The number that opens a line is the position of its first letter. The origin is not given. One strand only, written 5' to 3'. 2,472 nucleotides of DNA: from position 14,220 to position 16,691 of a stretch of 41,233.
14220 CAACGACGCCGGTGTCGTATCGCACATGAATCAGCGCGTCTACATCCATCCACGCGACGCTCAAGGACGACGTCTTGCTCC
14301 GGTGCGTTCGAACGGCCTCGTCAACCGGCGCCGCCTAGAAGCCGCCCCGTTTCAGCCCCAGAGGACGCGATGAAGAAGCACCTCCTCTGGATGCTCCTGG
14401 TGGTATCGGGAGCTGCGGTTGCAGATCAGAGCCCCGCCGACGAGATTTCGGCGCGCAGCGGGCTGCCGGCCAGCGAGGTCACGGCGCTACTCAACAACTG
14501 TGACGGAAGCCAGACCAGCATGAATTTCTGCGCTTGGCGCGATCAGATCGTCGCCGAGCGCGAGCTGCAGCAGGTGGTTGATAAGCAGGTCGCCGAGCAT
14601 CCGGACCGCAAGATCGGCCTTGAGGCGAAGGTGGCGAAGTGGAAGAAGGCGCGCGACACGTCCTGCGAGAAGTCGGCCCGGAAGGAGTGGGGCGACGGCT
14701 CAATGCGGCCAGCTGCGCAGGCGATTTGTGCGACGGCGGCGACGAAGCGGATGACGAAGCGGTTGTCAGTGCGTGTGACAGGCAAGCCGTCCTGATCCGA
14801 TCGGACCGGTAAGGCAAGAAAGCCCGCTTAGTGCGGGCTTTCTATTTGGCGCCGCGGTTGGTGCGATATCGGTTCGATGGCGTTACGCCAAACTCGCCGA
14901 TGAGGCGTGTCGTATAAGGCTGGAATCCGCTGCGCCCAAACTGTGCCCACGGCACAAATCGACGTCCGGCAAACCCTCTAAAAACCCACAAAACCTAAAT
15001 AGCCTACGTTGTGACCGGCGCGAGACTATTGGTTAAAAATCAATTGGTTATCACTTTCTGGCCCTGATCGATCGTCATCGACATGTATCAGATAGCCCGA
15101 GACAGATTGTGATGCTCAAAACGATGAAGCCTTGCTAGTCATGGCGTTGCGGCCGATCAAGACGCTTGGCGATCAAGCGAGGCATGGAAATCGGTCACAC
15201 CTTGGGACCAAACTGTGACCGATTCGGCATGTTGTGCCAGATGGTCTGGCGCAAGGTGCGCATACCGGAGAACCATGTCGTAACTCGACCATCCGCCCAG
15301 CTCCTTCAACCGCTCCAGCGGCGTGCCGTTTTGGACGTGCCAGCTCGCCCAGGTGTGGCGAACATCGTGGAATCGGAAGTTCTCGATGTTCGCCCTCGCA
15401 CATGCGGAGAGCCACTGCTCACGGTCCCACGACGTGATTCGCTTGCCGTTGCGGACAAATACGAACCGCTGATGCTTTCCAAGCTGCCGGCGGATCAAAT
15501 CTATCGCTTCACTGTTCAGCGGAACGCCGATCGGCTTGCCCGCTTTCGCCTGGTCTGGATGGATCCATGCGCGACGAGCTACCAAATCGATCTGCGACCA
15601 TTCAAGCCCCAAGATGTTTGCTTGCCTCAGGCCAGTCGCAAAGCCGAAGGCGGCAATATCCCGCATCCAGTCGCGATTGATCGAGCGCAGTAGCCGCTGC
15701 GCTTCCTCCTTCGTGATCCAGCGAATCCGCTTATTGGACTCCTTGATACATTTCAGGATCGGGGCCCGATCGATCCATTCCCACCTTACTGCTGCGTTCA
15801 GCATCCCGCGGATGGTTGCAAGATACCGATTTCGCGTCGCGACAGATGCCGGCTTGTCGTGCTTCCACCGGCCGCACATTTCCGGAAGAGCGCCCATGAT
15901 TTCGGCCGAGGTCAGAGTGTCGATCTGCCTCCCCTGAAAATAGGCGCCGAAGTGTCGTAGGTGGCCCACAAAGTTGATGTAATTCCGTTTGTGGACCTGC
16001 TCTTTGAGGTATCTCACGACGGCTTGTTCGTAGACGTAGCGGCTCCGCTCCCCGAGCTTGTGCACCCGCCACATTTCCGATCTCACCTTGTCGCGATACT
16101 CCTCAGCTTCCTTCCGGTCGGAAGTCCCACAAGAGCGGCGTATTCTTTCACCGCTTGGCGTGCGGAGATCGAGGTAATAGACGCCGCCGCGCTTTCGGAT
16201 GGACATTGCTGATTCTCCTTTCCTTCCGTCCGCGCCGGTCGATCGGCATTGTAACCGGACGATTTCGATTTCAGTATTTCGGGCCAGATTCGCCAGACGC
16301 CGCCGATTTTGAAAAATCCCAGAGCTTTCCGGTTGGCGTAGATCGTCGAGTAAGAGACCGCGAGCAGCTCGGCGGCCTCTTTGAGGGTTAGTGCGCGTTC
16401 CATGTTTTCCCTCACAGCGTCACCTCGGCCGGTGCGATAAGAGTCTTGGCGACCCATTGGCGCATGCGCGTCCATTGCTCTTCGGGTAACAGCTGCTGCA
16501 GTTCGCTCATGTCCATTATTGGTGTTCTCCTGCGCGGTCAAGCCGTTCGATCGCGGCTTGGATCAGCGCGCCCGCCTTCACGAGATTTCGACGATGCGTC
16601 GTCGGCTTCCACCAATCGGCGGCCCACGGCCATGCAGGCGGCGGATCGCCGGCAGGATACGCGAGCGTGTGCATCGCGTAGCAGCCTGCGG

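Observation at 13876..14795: Signal-less GH24 muramidase translationally coupled to a secreted DUF1311/LprI-like protein: a toxin-immunity-like pair in the moron slot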

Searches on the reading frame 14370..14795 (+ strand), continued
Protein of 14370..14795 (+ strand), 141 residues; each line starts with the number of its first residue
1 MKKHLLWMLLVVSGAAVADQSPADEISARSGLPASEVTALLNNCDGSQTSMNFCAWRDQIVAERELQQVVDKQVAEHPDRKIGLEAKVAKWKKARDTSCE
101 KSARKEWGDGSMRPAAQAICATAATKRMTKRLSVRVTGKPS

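Call 59: fold_search(model_id=the predicted structure, library=pdb)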
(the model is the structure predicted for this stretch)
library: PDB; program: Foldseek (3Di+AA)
matches with E <= 10: 51; with E <= 0.001: 0
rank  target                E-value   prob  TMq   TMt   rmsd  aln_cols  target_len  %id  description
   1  3gi7_B                1.0e-01  1.00  0.55  0.77   2.6        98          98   23  Crystal structure of a duf1311 family protein (pp0307) from pseudomonas putida kt2440 at 1.85 A resolution (released 2009-03-31)
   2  3gi7_A                1.4e-01  1.00  0.52  0.69   3.2        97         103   26  Crystal structure of a duf1311 family protein (pp0307) from pseudomonas putida kt2440 at 1.85 A resolution (released 2009-03-31)
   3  6o6p_A                2.4e+00  0.13  0.26  0.21  17.4       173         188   12  Structure of the regulator FasR from Mycobacterium tuberculosis in complex with DNA (released 2020-03-11)
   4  4noo_B                2.6e+00  0.85  0.52  0.73   2.9        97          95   11  Molecular mechanism for self-protection against type VI secretion system in Vibrio cholerae (released 2014-04-09)
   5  4nsr_C                3.0e+00  0.57  0.42  0.60   4.8        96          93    7  Crystal structure of the Immunity protein (released 2014-04-16)
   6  4nso_B                3.9e+00  0.72  0.49  0.69   3.1        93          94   12  Crystal structure of the effector-immunity protein complex (released 2014-04-16)
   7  7rkc_B                4.1e+00  0.20  0.39  0.29  10.8       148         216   13  Computationally designed tunable C2 symmetric tandem repeat homodimer, D_3_633 (released 2022-05-18)
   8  4irv_C                4.1e+00  0.12  0.27  0.22   9.3       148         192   10  Structure of the Helicobacter pylori CagA Oncogene Bound to the Human Tumor Suppressor Apoptosis-stimulating Protein o (released 2014-01-15)
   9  8f6r_A                4.3e+00  0.25  0.41  0.29   9.1       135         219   14  CryoEM structure of designed modular protein oligomer C6-79 (released 2023-11-29)
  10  2mtd_MODEL_1_A        4.5e+00  0.09  0.29  0.26  20.3       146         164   11  Strcucture of Decorin Binding Protein A from strain PBr of Borrelia garinii (released 2015-03-25)
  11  9i2q_A                5.5e+00  0.05  0.22  0.08  12.0       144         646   12  Wzc-K540M-3YE MgADP C1 (released 2025-04-30)
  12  3fdl_A                5.5e+00  0.04  0.19  0.19  15.0       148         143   14  Bim BH3 peptide in complex with Bcl-xL (released 2009-03-10)
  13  4nsr_D                5.8e+00  0.41  0.48  0.69   3.6       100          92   11  Crystal structure of the Immunity protein (released 2014-04-16)
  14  4nsr_A                5.8e+00  0.33  0.44  0.63   4.0        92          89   10  Crystal structure of the Immunity protein (released 2014-04-16)
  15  4irv_A                5.8e+00  0.09  0.27  0.21   9.3       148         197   10  Structure of the Helicobacter pylori CagA Oncogene Bound to the Human Tumor Suppressor Apoptosis-stimulating Protein o (released 2014-01-15)
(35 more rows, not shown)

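Call 70: find_encoding_contigs(protein=P0122, flank=8000, max_places=5)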
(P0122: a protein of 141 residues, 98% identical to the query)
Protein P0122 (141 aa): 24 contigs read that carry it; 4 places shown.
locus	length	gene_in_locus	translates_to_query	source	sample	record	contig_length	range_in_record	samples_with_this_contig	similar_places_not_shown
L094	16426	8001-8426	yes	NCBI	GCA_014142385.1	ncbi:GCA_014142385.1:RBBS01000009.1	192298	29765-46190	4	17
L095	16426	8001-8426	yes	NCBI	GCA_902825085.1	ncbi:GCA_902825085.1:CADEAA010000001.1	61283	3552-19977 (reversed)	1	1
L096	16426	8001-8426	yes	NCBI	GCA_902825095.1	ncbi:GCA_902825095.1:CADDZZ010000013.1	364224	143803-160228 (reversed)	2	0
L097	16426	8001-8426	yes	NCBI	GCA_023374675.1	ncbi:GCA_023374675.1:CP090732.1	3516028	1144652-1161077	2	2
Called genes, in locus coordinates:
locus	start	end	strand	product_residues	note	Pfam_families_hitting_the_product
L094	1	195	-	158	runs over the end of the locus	PF07366:SnoaL, PF12680:SnoaL_2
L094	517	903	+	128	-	PF01638:HxlR, PF01047:MarR (weak)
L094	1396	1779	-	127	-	-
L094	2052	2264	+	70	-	-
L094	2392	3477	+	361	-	PF13505:OMP_b-brl (faint), PF13609:Porin_4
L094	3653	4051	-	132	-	PF01272:GreA_GreB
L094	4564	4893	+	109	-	PF13663:DUF4148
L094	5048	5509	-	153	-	PF00571:CBS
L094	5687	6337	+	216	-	PF00925:GTP_cyclohydro2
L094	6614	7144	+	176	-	PF13356:Arm-DNA-bind_3 (weak)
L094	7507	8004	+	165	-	PF00959:Phage_lysozyme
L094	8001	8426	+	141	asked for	PF07007:LprI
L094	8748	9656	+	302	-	PF00027:cNMP_binding, PF10137:CAP12-PCTIR_TIR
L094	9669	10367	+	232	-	-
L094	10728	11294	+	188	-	PF13302:Acetyltransf_3, PF00583:Acetyltransf_1 (weak)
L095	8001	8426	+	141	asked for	PF07007:LprI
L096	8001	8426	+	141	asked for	PF07007:LprI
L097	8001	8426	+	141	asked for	PF07007:LprI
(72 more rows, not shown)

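Call 85: find_related_loci(query=A3, collection=viral_contigs, flank=8000)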
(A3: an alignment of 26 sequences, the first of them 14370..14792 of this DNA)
Query A3 (141 aa) in viral_contigs; peptide patterns used: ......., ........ (x = any residue, [..] = any of these).
47 stretches matched a pattern; 5 encode a relative of the query (tblastn E <= 1e-3); 5 distinct loci.
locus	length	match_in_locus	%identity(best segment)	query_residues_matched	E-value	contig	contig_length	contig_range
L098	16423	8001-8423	99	1-141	9e-93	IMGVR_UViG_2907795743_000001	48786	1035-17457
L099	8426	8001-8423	97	1-141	3e-91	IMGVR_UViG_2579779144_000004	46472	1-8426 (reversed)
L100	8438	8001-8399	83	1-133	2e-76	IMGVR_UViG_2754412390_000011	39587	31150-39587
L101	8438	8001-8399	83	1-133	6e-76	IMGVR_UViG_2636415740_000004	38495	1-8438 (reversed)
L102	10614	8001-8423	74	1-141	3e-63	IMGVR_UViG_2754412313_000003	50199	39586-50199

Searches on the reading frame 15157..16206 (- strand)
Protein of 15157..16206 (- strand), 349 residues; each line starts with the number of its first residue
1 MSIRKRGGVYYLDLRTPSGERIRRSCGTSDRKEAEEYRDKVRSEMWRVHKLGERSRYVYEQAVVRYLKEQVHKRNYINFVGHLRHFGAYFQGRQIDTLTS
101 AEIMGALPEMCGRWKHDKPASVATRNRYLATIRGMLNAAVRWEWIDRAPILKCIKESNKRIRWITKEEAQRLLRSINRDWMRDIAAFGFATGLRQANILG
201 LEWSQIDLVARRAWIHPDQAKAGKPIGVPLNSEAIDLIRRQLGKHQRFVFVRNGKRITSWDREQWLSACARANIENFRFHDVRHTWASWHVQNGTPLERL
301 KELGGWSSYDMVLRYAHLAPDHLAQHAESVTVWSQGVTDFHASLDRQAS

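Call 3: search_protein_families(library=pfam, proteins=[window:15157-16206:-], max_evalue=0.1)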
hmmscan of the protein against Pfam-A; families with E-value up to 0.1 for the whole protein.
window:15157-16206:- (349 aa): 7 families
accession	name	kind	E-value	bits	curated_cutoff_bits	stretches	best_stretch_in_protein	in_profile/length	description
PF00589.27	Phage_integrase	-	1e-30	107.2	27.1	1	163-320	2-170/172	Phage integrase family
PF13102.12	Phage_int_SAM_5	-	0.0014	19.4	22.3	1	67-149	13-92/98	Phage integrase SAM-like domain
PF06991.16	MFAP1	-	0.011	16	26.8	1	31-98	106-171/215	Microfibril-associated/Pre-mRNA processing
PF02899.23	Phage_int_SAM_1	-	0.021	15.5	22.3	0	78-141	21-81/83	Phage integrase, N-terminal SAM-like domain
PF20172.3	DUF6538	-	0.024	14.7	27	1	4-38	3-44/60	Domain of unknown function (DUF6538)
PF03314.20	DUF273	-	0.029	14.4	30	1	238-284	160-206/219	Protein of unknown function, DUF273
PF24671.2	DRC7_C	-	0.08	13.6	28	0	28-67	54-93/109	Dynein regulatory complex subunit 7 C-terminal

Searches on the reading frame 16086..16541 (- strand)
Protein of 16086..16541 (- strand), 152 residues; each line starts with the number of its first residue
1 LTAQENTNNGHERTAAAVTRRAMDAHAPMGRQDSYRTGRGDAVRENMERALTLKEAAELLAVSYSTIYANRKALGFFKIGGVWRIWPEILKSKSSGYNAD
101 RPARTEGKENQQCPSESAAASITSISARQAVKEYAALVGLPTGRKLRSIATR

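Call 87: search_protein_families(library=pfam, proteins=[window:16086-16541:-], max_evalue=0.01)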
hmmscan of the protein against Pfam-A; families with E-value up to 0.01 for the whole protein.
window:16086-16541:- (152 aa): 1 family
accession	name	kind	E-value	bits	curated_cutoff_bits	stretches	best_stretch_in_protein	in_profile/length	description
PF12728.13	HTH_17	-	2.1e-06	28.4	27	1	51-85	2-38/51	Helix-turn-helix domain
